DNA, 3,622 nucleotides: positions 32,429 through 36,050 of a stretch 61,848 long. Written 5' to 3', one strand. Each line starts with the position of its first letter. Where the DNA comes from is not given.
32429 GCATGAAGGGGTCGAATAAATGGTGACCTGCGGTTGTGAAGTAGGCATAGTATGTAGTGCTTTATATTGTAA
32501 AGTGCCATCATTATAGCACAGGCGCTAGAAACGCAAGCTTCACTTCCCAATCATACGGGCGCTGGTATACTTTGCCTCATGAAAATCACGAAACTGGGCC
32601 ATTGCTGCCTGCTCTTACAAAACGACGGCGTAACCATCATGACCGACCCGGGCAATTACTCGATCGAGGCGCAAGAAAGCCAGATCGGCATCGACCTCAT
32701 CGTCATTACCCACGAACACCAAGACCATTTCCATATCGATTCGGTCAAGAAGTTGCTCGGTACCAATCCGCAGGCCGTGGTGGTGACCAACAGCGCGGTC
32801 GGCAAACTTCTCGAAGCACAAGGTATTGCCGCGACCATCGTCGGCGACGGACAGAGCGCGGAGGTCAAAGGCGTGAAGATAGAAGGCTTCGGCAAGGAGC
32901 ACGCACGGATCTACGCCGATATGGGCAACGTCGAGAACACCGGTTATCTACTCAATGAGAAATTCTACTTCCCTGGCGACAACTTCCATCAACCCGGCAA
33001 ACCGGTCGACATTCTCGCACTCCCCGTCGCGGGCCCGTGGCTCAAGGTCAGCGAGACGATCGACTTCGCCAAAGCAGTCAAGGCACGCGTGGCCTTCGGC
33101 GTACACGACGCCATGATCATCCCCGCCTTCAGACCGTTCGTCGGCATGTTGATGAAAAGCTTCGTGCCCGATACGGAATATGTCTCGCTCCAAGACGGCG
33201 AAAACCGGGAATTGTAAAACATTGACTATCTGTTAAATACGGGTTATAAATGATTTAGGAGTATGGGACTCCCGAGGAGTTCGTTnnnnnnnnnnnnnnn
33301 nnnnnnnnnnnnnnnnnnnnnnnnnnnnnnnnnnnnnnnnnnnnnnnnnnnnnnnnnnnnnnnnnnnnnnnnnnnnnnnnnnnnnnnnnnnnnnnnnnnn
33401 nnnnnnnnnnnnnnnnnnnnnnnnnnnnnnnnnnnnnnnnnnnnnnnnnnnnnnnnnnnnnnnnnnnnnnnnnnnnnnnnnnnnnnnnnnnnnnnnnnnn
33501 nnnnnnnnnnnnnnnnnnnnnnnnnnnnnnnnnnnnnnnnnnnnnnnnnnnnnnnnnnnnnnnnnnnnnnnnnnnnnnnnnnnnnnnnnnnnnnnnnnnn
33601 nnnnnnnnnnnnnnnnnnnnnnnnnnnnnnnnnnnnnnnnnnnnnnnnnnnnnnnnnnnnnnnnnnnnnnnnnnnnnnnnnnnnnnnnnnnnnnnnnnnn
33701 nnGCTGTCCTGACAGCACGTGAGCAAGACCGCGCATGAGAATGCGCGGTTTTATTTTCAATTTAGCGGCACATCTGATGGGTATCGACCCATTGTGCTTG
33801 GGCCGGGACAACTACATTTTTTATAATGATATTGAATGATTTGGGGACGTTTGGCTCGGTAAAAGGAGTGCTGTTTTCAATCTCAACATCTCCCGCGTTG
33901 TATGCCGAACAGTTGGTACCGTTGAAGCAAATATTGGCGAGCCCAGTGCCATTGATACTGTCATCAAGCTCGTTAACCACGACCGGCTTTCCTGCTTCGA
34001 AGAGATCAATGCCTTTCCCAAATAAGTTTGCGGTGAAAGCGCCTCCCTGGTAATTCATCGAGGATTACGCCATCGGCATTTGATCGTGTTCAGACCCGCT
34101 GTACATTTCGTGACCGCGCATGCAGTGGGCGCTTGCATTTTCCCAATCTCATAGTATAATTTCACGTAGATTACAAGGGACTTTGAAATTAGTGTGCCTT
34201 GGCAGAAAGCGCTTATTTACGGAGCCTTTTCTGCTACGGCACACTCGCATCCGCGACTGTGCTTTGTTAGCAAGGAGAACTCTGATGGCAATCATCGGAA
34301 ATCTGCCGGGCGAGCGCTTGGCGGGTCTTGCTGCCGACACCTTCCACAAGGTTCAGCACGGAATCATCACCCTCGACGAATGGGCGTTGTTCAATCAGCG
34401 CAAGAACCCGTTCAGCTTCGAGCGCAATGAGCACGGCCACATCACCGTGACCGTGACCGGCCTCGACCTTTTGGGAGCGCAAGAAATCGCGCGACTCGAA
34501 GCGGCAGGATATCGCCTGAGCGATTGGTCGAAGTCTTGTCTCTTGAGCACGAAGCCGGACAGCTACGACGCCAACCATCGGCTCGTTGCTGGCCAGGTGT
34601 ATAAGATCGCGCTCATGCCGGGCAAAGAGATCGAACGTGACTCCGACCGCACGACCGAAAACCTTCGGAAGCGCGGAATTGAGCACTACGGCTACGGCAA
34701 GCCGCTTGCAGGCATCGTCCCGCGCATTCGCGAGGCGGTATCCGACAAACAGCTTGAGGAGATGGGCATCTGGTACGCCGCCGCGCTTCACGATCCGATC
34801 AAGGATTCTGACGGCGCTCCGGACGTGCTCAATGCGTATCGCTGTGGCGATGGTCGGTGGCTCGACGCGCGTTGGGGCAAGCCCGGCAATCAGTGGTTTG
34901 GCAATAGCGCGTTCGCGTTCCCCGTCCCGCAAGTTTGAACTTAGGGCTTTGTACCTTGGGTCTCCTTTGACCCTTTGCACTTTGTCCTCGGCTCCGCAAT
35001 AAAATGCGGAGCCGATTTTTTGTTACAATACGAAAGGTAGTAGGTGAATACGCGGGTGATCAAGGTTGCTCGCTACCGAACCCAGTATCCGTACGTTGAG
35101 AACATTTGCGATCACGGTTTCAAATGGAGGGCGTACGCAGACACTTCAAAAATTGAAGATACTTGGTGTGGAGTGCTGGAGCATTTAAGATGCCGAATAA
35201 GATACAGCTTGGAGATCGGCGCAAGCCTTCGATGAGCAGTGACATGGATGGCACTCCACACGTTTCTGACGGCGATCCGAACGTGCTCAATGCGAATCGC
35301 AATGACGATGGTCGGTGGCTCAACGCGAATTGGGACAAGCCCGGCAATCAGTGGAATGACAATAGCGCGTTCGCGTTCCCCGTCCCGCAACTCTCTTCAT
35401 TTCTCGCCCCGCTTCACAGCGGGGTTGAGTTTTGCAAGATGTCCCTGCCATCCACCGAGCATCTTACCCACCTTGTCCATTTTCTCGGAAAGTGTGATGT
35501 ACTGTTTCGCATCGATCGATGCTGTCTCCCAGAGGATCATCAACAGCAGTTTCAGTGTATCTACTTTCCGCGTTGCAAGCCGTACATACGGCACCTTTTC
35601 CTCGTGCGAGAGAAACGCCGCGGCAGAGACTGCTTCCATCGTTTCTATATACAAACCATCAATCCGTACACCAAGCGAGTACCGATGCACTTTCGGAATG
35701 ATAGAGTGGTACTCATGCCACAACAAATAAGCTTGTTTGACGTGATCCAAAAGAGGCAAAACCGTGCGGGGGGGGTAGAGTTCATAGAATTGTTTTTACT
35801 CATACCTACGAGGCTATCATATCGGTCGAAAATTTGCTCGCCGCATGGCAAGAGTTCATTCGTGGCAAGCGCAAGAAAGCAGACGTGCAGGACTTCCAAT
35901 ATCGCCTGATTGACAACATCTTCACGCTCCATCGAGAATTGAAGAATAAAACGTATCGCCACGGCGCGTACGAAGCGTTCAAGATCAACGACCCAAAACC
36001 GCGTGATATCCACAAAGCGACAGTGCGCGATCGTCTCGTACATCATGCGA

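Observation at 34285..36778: Complete diversity-generating retroelement: 127-bp VR/TR pair with 13 of 13 mismatches at TR adenines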

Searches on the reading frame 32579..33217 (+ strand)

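Call 24: search_protein_families(library=ncbifam, proteins=[window:32579-33217:+], max_evalue=0.01)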
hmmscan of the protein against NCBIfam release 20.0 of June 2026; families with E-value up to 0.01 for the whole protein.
window:32579-33217:+ (212 aa): 3 families
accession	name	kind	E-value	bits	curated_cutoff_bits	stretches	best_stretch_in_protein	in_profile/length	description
NF001911.0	PRK00685.1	equivalog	3.4e-13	49.6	144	1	1-110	1-111/228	metal-dependent hydrolase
NF007597.0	PRK10241.1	equivalog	0.00029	20.2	421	1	12-102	17-103/251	hydroxyacylglutathione hydrolase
TIGR03413.1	GSH_gloB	equivalog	0.0003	20.2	200.8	1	14-99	17-97/248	hydroxyacylglutathione hydrolase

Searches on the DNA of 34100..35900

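Call 71: search_rna_families(source=window, start=34100, end=35900, threshold=evalue, max_evalue=1)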
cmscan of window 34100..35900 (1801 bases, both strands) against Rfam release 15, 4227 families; matches with E-value up to 1: 1.
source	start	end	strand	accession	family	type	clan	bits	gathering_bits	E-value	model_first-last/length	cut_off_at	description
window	35339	35438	-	RF03167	c-di-GMP-I-GGC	Cis-reg; riboswitch;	CL00126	18.2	59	0.33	1-80/80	no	c-di-GMP-I-GGC riboswitch aptamer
